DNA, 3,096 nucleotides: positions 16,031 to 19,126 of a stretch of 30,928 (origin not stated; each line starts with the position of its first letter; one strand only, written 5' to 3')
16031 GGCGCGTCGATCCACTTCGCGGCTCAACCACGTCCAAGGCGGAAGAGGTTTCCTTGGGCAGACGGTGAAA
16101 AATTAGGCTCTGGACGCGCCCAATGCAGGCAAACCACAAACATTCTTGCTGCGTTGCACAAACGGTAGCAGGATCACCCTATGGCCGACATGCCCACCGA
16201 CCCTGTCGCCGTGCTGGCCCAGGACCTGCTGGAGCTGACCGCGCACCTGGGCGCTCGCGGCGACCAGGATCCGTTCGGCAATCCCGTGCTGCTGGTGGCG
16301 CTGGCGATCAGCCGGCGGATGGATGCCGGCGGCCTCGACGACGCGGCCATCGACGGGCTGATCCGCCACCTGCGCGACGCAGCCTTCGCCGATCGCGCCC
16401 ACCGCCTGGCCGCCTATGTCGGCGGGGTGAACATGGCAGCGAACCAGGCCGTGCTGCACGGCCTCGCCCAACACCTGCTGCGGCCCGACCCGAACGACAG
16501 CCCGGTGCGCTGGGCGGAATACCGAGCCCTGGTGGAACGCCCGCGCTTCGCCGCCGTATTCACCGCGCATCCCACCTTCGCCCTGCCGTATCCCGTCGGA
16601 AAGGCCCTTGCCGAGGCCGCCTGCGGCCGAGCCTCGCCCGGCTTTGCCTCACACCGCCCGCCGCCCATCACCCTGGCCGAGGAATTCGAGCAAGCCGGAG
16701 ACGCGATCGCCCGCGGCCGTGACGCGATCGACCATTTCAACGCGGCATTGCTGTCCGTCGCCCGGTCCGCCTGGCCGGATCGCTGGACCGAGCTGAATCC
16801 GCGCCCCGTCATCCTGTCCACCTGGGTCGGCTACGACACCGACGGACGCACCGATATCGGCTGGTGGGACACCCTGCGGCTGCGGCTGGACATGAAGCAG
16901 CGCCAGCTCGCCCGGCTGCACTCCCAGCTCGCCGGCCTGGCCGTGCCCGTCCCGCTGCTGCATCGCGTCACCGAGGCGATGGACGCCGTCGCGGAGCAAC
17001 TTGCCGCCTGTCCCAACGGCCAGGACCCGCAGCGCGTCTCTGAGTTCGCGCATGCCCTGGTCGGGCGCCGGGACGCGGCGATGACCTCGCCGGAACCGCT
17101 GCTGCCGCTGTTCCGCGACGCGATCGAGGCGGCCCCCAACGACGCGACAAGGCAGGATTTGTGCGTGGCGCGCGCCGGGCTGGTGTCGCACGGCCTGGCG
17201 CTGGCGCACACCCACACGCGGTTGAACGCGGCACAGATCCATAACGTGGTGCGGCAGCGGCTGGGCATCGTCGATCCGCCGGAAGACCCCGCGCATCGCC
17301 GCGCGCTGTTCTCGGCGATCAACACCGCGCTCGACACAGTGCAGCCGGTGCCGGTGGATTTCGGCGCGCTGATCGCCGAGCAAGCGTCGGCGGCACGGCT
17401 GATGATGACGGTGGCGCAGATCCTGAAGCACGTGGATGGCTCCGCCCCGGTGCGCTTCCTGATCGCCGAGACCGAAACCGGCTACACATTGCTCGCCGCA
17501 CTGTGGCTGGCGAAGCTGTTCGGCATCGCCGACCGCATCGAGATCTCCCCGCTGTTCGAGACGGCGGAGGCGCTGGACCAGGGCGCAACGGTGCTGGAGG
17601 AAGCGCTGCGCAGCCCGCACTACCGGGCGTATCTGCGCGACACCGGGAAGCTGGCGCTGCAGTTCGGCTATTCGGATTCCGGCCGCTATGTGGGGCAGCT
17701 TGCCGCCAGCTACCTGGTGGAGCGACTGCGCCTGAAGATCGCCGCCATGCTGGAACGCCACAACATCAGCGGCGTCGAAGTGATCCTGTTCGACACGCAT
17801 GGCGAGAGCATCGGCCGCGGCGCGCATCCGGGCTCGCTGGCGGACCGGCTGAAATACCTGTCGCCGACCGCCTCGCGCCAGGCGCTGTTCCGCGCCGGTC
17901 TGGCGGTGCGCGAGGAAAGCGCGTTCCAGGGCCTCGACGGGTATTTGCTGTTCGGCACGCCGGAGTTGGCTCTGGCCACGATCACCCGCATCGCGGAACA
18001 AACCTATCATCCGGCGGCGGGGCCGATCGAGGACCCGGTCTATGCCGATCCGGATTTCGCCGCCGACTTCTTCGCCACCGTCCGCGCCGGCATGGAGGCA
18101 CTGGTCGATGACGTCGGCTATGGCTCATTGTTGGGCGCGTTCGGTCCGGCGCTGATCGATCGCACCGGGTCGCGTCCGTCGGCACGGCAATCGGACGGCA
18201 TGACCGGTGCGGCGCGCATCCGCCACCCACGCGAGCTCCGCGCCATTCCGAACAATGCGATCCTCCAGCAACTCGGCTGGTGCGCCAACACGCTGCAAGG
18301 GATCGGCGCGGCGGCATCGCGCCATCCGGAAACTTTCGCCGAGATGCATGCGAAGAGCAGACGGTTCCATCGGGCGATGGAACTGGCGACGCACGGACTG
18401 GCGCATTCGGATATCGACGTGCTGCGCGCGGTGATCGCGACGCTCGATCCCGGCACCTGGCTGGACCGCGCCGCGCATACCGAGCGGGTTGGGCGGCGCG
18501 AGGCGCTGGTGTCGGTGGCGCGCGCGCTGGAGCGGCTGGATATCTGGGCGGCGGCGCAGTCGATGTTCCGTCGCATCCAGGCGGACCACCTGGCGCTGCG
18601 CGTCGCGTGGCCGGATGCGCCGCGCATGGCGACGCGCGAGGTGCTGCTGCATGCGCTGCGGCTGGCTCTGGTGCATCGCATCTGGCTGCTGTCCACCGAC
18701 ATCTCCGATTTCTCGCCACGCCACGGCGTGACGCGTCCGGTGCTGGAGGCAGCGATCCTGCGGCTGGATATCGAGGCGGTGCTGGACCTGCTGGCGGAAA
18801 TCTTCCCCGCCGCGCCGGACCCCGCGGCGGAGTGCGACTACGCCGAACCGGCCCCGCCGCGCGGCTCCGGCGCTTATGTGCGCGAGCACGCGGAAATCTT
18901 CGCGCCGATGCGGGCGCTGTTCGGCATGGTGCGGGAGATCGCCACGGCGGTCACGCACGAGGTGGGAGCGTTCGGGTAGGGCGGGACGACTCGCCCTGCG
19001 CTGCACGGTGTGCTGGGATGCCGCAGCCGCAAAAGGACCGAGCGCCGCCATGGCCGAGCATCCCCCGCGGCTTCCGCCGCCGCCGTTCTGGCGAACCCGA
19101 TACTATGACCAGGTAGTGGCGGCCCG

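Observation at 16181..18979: Highly divergent PEP-carboxylase-like protein with substituted catalytic-loop residues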

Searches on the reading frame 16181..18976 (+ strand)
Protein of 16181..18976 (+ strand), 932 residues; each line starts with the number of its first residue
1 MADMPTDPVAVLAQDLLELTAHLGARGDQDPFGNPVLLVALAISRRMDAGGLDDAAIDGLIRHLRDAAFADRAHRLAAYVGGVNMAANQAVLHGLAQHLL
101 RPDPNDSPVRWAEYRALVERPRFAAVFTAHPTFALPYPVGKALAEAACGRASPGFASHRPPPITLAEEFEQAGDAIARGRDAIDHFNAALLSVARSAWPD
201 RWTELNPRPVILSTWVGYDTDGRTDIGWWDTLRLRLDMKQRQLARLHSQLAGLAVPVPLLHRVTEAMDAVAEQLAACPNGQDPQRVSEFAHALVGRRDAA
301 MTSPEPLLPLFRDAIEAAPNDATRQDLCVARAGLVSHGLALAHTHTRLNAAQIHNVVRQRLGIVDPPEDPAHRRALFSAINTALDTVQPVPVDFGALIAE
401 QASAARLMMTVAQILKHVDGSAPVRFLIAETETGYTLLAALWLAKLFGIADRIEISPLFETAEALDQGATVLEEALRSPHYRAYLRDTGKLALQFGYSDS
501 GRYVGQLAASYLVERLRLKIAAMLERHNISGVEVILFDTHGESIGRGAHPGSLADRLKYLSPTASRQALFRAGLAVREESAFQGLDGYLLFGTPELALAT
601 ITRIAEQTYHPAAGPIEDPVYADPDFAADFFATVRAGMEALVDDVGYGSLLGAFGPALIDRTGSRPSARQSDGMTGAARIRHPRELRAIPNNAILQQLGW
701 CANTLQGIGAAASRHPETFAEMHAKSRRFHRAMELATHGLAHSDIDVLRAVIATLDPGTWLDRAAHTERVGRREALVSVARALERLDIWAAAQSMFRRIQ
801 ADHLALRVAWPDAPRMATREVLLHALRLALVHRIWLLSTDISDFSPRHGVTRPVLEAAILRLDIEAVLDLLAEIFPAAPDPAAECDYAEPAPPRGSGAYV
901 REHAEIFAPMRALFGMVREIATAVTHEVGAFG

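Call 3: search_protein_families(library=pfam, proteins=[window:16181-18976:+], max_evalue=1)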
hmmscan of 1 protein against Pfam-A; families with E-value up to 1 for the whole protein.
window:16181-18976:+ (932 aa): 1 family
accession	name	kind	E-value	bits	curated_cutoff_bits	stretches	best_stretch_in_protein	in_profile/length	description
PF00311.23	PEPcase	-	6.7e-18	64.5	22.4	1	378-551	446-623/919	Phosphoenolpyruvate carboxylase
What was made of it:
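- On Bacterial/plant-type PEPC (PF00311 / NF000584): Only aa 378-551 match profile positions 446-623 of 919 (call 3).
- Checked: Pfam PF00311 gives 64.5 bits, but only over aa 378-551 (call 3).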

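Call 4: search_protein_families(library=ncbifam, proteins=[window:16181-18976:+], max_evalue=1)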
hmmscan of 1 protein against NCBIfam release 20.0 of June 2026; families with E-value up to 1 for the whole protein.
window:16181-18976:+ (932 aa): 1 family
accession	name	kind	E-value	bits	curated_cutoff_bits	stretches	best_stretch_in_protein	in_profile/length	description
NF000584.1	PRK00009.1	equivalog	1.2e-20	73.3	815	1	382-551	436-609/898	phosphoenolpyruvate carboxylase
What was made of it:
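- On Bacterial/plant-type PEPC (PF00311 / NF000584): It scores 73.3 bits (call 4).
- On Archaeal-type PEPC (PF14010 / TIGR02751): There was no hit at E up to 1 (calls 3, 4), and the protein is 932 aa.
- Closest known: Bacterial/plant-type PEP carboxylase. Different: It fails the NF000584 equivalog cutoff by tenfold (call 4).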

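Call 5: search_solved_structures(query=window:16181-18976:+, max_evalue=1, show_alignments=2)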
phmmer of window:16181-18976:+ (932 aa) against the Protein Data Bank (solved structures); distinct sequences matched with E-value up to 1: 12.
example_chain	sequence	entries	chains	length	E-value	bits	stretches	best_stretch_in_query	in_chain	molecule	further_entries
1fiy_A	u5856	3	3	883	1.6e-11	46.4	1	405-554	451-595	PHOSPHOENOLPYRUVATE CARBOXYLASE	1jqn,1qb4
1jqo_A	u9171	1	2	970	4.4e-07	31.7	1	432-554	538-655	phosphoenolpyruvate carboxylase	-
5vyj_A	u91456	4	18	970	4.6e-07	31.6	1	432-554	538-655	Phosphoenolpyruvate carboxylase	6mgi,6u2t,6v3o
4bxh_B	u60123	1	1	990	7.1e-06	27.7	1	427-554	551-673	C4 PHOSPHOENOLPYRUVATE CARBOXYLASE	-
3zge_A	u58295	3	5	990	7.3e-06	27.7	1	427-554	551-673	C4 PHOSPHOENOLPYRUVATE CARBOXYLASE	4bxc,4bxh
5fdn_A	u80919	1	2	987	8.3e-05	24.2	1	431-554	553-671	Phosphoenolpyruvate carboxylase 3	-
3zgb_A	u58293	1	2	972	8.6e-05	24.1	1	431-554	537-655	PHOSPHOENOLPYRUVATE CARBOXYLASE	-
8oj9_A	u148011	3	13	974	0.00012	23.6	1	432-554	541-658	Phosphoenolpyruvate carboxylase 1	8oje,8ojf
8qx1_A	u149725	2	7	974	0.00012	23.6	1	432-554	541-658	Phosphoenolpyruvate carboxylase 1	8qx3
8ojq_A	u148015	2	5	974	0.00012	23.6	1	432-554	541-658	Phosphoenolpyruvate carboxylase 1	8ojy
8ojz_A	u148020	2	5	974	0.00013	23.6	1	432-554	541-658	Phosphoenolpyruvate carboxylase 1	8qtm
8cj5_A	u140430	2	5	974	0.00026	22.5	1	432-553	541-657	Phosphoenolpyruvate carboxylase 1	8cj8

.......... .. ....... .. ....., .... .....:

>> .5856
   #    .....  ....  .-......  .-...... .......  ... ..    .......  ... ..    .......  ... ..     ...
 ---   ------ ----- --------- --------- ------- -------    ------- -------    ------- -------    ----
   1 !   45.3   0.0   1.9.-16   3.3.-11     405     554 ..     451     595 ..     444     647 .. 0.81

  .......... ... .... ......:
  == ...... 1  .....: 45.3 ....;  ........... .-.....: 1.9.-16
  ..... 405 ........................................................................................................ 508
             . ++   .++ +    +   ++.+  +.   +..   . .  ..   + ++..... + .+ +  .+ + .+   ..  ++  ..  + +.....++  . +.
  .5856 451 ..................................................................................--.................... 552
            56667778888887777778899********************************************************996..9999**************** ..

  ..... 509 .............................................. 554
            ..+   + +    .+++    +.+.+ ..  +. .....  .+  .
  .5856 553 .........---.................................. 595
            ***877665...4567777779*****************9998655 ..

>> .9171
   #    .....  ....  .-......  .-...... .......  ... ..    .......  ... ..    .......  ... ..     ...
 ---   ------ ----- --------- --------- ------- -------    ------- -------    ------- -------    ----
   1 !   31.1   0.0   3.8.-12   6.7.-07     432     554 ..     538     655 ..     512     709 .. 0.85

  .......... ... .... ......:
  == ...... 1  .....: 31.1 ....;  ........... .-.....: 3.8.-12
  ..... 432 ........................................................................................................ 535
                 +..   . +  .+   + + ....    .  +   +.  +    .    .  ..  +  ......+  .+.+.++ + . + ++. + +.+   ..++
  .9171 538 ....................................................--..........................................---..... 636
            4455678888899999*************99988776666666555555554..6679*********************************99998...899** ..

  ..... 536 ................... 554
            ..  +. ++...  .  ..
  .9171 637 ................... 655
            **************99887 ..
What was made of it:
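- Checked: The best PDB sequence hit is E. coli PEPC at E 1.6e-11 (call 5).
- HMMER aligns the loop residue by residue: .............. against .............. (call 5).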

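Call 6: find_homologous_proteins(query=window:16181-18976:+, max_evalue=0.001)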
Query window:16181-18976:+ (932 aa): 3407 proteins with E <= 0.001 among 8000 candidates; the best 120 are listed.
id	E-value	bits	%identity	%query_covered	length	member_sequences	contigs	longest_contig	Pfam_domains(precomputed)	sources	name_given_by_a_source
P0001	0.0e+0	2037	98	100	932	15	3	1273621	PF00311.24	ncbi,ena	-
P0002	0.0e+0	1945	94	100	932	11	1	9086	PF00311.24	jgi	-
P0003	0.0e+0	1941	94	100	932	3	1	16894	PF00311.24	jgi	jgi:phosphoenolpyruvate carboxylase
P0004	0.0e+0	1863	91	100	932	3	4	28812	PF00311.24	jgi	-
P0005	0.0e+0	1835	89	100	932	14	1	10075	PF00311.24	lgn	-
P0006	0.0e+0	1724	84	100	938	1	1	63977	PF00311.24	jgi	jgi:phosphoenolpyruvate carboxylase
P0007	0.0e+0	1723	84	100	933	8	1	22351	PF00311.24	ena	-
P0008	0.0e+0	1723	84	100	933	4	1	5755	PF00311.24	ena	-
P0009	0.0e+0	1719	83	100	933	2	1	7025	PF00311.24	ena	-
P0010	0.0e+0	1712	83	100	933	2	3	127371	PF00311.24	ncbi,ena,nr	ncbi:MAG TPA: phosphoenolpyruvate carboxylase [Acetobacteraceae bacterium]|nr:phosphoenolpyruvate ca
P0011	0.0e+0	1705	83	100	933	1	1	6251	PF00311.24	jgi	jgi:phosphoenolpyruvate carboxylase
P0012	0.0e+0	1702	83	100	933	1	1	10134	PF00311.24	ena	-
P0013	0.0e+0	1695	83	100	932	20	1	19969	PF00311.24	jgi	jgi:phosphoenolpyruvate carboxylase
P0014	0.0e+0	1687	83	99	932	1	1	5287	PF00311.24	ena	-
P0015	0.0e+0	1687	82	100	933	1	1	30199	PF00311.24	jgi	jgi:phosphoenolpyruvate carboxylase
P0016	0.0e+0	1668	82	99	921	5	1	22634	PF00311.24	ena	-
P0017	0.0e+0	1664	82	99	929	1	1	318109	PF00311.24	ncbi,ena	-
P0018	0.0e+0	1664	82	100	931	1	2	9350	PF00311.24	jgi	jgi:phosphoenolpyruvate carboxylase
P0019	0.0e+0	1660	81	98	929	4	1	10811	PF00311.24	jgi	jgi:phosphoenolpyruvate carboxylase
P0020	0.0e+0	1657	80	100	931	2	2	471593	PF00311.24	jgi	jgi:phosphoenolpyruvate carboxylase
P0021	0.0e+0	1655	81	99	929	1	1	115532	PF00311.24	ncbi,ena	-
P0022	0.0e+0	1654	81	99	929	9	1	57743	PF00311.24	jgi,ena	-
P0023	0.0e+0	1653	81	99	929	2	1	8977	PF00311.24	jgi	jgi:phosphoenolpyruvate carboxylase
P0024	0.0e+0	1652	81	100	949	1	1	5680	PF00311.24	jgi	jgi:phosphoenolpyruvate carboxylase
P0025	0.0e+0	1652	81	100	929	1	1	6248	PF00311.24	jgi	jgi:phosphoenolpyruvate carboxylase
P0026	0.0e+0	1652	81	100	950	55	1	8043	PF00311.24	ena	-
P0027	0.0e+0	1651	81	100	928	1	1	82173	PF00311.24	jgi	jgi:phosphoenolpyruvate carboxylase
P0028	0.0e+0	1650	81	99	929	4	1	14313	PF00311.24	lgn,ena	-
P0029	0.0e+0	1649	81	100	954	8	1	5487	PF00311.24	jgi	jgi:phosphoenolpyruvate carboxylase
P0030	0.0e+0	1648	81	100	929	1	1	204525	PF00311.24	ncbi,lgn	-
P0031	0.0e+0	1647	81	99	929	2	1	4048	PF00311.24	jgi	jgi:phosphoenolpyruvate carboxylase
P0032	0.0e+0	1647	80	100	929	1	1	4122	PF00311.24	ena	-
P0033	0.0e+0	1646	80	100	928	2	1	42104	PF00311.24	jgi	jgi:phosphoenolpyruvate carboxylase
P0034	0.0e+0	1643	81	100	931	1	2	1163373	PF00311.24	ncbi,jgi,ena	jgi:phosphoenolpyruvate carboxylase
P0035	0.0e+0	1643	81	100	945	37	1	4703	PF00311.24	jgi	jgi:phosphoenolpyruvate carboxylase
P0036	0.0e+0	1641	80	98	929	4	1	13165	PF00311.24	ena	-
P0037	0.0e+0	1641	81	99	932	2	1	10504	PF00311.24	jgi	jgi:phosphoenolpyruvate carboxylase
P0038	0.0e+0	1640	81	100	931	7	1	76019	PF00311.24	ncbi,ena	-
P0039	0.0e+0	1639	80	100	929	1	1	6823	PF00311.24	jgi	jgi:phosphoenolpyruvate carboxylase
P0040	0.0e+0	1638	80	100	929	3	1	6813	PF00311.24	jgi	jgi:phosphoenolpyruvate carboxylase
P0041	0.0e+0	1637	80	100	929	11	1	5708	PF00311.24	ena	-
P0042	0.0e+0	1636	80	100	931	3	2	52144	PF00311.24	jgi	jgi:phosphoenolpyruvate carboxylase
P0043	0.0e+0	1636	81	100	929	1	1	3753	PF00311.24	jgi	jgi:phosphoenolpyruvate carboxylase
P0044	0.0e+0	1635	80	100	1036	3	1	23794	PF00311.24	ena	-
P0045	0.0e+0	1635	81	98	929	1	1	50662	PF00311.24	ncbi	-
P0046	0.0e+0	1629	79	99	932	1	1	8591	PF00311.24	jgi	jgi:phosphoenolpyruvate carboxylase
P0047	0.0e+0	1629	79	99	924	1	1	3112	PF00311.24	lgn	-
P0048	0.0e+0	1629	81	99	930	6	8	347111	PF00311.24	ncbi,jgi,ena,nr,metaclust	ncbi:MAG: phosphoenolpyruvate carboxylase [Rhodospirillales bacterium 69-11]|nr:phosphoenolpyruvate 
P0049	0.0e+0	1628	81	99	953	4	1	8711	PF00311.24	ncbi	-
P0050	0.0e+0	1628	79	100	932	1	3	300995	PF00311.24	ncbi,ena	-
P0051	0.0e+0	1626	79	100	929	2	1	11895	PF00311.24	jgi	jgi:phosphoenolpyruvate carboxylase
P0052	0.0e+0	1623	78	100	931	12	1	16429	PF00311.24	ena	-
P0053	0.0e+0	1623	80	100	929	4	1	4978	PF00311.24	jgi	jgi:phosphoenolpyruvate carboxylase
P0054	0.0e+0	1623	80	99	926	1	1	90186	PF00311.24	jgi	jgi:phosphoenolpyruvate carboxylase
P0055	0.0e+0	1621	79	100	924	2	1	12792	PF00311.24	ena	-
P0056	0.0e+0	1621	80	100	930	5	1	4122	PF00311.24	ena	-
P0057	0.0e+0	1621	79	99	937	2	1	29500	PF00311.24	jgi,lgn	jgi:phosphoenolpyruvate carboxylase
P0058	0.0e+0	1620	79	99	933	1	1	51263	PF00311.24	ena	-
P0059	0.0e+0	1619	79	100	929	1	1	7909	PF00311.24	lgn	-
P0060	0.0e+0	1619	80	100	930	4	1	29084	PF00311.24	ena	-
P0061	0.0e+0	1617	79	100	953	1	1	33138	PF00311.24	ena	-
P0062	0.0e+0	1617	78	100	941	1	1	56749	PF00311.24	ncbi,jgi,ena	jgi:phosphoenolpyruvate carboxylase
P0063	0.0e+0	1617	88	88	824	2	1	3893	PF00311.24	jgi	jgi:phosphoenolpyruvate carboxylase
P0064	0.0e+0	1616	77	100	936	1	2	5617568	PF00311.24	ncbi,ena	-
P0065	0.0e+0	1615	79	100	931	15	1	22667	PF00311.24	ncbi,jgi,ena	jgi:phosphoenolpyruvate carboxylase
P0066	0.0e+0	1615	79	99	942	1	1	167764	PF00311.24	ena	-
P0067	0.0e+0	1615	78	100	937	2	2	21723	PF00311.24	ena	-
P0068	0.0e+0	1614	78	100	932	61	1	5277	PF00311.24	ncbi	-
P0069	0.0e+0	1614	79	100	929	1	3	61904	PF00311.24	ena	-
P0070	0.0e+0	1613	79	99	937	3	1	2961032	PF00311.24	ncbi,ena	-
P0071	0.0e+0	1613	79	99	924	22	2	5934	PF00311.24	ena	-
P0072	0.0e+0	1612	79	100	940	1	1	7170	PF00311.24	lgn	-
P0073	0.0e+0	1612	80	99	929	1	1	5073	PF00311.24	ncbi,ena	-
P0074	0.0e+0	1612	79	100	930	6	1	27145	PF00311.24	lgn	-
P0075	0.0e+0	1612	79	100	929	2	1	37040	PF00311.24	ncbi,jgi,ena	jgi:phosphoenolpyruvate carboxylase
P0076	0.0e+0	1611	79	99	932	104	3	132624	PF00311.24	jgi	jgi:phosphoenolpyruvate carboxylase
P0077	0.0e+0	1611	78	100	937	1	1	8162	PF00311.24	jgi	-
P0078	0.0e+0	1610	79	99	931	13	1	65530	PF00311.24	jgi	jgi:phosphoenolpyruvate carboxylase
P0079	0.0e+0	1610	77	99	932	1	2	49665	PF00311.24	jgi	jgi:phosphoenolpyruvate carboxylase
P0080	0.0e+0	1610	80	100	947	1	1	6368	PF00311.24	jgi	jgi:phosphoenolpyruvate carboxylase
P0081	0.0e+0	1609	80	99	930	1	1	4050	PF00311.24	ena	-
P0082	0.0e+0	1609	78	100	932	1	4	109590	PF00311.24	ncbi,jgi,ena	jgi:phosphoenolpyruvate carboxylase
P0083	0.0e+0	1609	79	99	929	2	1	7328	PF00311.24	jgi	jgi:phosphoenolpyruvate carboxylase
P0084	0.0e+0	1607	79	100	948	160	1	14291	PF00311.24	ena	-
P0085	0.0e+0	1607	78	100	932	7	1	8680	PF00311.24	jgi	jgi:phosphoenolpyruvate carboxylase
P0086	0.0e+0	1607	79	99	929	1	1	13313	PF00311.24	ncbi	-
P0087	0.0e+0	1607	80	99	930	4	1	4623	PF00311.24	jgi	-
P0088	0.0e+0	1606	78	100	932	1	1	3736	PF00311.24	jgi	jgi:phosphoenolpyruvate carboxylase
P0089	0.0e+0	1605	78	100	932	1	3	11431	PF00311.24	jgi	jgi:phosphoenolpyruvate carboxylase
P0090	0.0e+0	1604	79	100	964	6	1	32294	PF00311.24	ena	-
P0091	0.0e+0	1604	79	98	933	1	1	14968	PF00311.24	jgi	jgi:phosphoenolpyruvate carboxylase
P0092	0.0e+0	1603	77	100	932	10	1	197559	PF00311.24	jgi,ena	jgi:phosphoenolpyruvate carboxylase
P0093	0.0e+0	1603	78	100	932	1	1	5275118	PF00311.24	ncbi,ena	-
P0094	0.0e+0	1603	77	100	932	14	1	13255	PF00311.24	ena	-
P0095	0.0e+0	1602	78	100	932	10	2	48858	PF00311.24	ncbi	-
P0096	0.0e+0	1601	77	100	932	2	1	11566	PF00311.24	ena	-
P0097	0.0e+0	1600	77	100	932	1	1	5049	PF00311.24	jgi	jgi:phosphoenolpyruvate carboxylase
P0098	0.0e+0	1600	78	100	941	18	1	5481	PF00311.24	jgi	jgi:phosphoenolpyruvate carboxylase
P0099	0.0e+0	1600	78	100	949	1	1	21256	PF00311.24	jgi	jgi:phosphoenolpyruvate carboxylase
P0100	0.0e+0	1600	78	100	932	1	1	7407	PF00311.24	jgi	jgi:phosphoenolpyruvate carboxylase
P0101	0.0e+0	1599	78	99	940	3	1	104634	PF00311.24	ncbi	-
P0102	0.0e+0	1599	77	100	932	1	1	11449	PF00311.24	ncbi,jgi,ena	jgi:phosphoenolpyruvate carboxylase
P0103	0.0e+0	1599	77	100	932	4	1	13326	PF00311.24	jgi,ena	-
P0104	0.0e+0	1599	79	100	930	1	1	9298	PF00311.24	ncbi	-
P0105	0.0e+0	1598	78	100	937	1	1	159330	PF00311.24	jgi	jgi:phosphoenolpyruvate carboxylase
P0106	0.0e+0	1598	77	100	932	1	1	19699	PF00311.24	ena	-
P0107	0.0e+0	1598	79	100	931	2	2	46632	PF00311.24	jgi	jgi:phosphoenolpyruvate carboxylase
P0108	0.0e+0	1597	79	100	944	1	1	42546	PF00311.24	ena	-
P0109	0.0e+0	1597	80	98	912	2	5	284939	PF00311.24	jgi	jgi:phosphoenolpyruvate carboxylase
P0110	0.0e+0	1595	78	100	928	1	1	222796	PF00311.24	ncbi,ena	-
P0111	0.0e+0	1594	78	100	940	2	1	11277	PF00311.24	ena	-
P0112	0.0e+0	1594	78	99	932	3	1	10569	PF00311.24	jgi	jgi:phosphoenolpyruvate carboxylase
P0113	0.0e+0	1594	78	100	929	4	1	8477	PF00311.24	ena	-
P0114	0.0e+0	1593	77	100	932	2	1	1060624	PF00311.24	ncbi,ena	-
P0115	0.0e+0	1591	77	99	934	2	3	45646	PF00311.24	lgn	-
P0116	0.0e+0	1591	78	100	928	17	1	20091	PF00311.24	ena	-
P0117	0.0e+0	1589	77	100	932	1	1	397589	PF00311.24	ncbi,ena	-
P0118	0.0e+0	1588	77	99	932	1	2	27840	PF00311.24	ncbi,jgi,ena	jgi:phosphoenolpyruvate carboxylase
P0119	0.0e+0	1588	77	100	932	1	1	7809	PF00311.24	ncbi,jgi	ncbi:MAG TPA: phosphoenolpyruvate carboxylase [Rhodopila sp.]|jgi:phosphoenolpyruvate carboxylase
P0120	0.0e+0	1588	79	100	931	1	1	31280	PF00311.24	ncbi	-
